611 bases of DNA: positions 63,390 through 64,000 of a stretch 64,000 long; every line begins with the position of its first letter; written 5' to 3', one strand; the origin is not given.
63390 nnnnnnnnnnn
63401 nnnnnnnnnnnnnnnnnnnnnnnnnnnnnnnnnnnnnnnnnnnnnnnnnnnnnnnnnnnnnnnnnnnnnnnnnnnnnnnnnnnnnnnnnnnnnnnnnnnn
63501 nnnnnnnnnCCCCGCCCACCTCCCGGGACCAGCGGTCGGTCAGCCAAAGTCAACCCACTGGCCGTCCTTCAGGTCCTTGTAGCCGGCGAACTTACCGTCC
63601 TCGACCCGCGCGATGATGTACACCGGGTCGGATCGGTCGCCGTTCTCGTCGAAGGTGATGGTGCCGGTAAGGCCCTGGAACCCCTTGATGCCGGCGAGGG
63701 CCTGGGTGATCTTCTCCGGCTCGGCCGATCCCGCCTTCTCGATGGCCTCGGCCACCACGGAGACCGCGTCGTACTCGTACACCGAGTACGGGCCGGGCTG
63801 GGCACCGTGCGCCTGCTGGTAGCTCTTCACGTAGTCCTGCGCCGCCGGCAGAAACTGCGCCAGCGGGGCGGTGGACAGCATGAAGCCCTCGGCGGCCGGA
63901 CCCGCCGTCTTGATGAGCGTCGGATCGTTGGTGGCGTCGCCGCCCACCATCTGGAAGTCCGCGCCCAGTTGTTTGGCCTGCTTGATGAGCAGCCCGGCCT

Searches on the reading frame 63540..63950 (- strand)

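Call 80: search_protein_families(library=pfam, proteins=[window:63540-63950:-], max_evalue=0.001)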
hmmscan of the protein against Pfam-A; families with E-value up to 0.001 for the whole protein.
window:63540-63950:- (136 aa): 3 families
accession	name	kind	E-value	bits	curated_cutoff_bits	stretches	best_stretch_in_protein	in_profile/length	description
PF13458.12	Peripla_BP_6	-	3.2e-17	63.6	31.7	1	6-119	226-342/343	Periplasmic binding protein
PF01094.35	ANF_receptor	-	7.1e-10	38.9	25.4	1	38-115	250-349/353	Receptor family ligand binding region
PF13433.12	Peripla_BP_5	-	2e-06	27.6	27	1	35-122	254-343/363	Periplasmic binding protein domain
